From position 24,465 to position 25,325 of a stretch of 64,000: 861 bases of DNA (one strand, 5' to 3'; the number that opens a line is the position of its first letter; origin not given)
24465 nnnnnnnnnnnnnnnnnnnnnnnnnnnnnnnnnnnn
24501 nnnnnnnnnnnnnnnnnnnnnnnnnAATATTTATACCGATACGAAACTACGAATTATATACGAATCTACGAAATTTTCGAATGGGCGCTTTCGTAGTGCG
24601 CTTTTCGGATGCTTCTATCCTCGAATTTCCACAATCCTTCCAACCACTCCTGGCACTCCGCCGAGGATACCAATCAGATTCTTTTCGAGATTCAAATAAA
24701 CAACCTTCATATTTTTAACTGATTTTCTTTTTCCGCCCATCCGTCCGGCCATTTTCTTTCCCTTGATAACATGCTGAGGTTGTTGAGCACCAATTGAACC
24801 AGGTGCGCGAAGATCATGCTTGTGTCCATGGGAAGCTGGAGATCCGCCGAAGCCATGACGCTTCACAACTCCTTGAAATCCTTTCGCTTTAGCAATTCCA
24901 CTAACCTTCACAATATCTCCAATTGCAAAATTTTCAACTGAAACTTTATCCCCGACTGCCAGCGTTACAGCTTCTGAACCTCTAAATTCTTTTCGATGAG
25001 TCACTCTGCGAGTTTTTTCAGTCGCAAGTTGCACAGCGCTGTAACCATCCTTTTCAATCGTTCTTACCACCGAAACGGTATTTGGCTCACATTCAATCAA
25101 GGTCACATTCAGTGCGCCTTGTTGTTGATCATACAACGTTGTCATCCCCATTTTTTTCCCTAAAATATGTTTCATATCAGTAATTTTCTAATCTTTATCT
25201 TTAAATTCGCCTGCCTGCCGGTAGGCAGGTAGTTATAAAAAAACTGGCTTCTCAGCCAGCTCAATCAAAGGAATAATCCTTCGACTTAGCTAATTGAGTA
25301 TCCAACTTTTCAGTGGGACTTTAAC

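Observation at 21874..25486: A second repeat family (Family B, TACGAA-rich) fills the remaining S10-operon junctions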

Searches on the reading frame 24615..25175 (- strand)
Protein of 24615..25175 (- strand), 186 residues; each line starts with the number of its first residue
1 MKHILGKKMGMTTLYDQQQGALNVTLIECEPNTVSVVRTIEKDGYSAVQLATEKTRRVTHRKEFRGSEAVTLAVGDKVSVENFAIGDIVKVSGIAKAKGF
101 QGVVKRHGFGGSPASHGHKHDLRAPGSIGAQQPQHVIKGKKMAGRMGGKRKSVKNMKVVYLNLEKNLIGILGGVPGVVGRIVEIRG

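Call 60: find_encoding_contigs(protein=window:24615-25175:-, flank=2500, max_places=10)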
Protein window:24615-25175:- (186 aa): 9 contigs read that carry it; 6 places shown.
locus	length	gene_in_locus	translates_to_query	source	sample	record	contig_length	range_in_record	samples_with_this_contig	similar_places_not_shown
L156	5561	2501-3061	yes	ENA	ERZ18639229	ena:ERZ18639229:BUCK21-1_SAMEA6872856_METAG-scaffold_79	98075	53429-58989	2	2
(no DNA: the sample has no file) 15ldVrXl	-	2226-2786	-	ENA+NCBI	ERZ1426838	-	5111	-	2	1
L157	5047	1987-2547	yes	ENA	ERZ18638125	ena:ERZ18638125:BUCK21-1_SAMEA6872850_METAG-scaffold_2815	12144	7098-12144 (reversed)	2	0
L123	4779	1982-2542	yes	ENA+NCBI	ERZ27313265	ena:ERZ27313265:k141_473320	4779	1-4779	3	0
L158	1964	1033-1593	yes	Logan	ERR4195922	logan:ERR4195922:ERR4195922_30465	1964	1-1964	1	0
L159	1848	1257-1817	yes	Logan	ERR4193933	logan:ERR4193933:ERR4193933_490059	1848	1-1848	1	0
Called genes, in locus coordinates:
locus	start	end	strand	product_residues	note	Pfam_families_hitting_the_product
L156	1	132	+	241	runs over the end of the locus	PF01145:Band_7, PF13421:Band_7_1 (weak)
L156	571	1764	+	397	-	PF00009:GTP_EFTU, PF03144:GTP_EFTU_D2, PF03143:GTP_EFTU_D3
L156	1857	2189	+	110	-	PF00338:Ribosomal_S10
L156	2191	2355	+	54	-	-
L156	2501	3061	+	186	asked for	PF00297:Ribosomal_L3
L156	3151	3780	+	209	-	PF00573:Ribosomal_L4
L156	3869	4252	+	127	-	PF00276:Ribosomal_L23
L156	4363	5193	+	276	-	PF00181:Ribosomal_L2_N, PF03947:Ribosomal_L2_C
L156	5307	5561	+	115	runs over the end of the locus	PF00203:Ribosomal_S19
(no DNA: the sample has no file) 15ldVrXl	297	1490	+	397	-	PF00009:GTP_EFTU, PF03144:GTP_EFTU_D2, PF03143:GTP_EFTU_D3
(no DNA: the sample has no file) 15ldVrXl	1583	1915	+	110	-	PF00338:Ribosomal_S10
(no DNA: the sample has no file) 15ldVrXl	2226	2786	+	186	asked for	PF00297:Ribosomal_L3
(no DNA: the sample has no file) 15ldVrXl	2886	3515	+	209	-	PF00573:Ribosomal_L4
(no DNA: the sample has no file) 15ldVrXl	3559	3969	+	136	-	PF00276:Ribosomal_L23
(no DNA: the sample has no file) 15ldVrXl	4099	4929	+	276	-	PF00181:Ribosomal_L2_N, PF03947:Ribosomal_L2_C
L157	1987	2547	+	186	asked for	PF00297:Ribosomal_L3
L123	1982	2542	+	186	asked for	PF00297:Ribosomal_L3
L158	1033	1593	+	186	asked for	PF00297:Ribosomal_L3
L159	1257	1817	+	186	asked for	PF00297:Ribosomal_L3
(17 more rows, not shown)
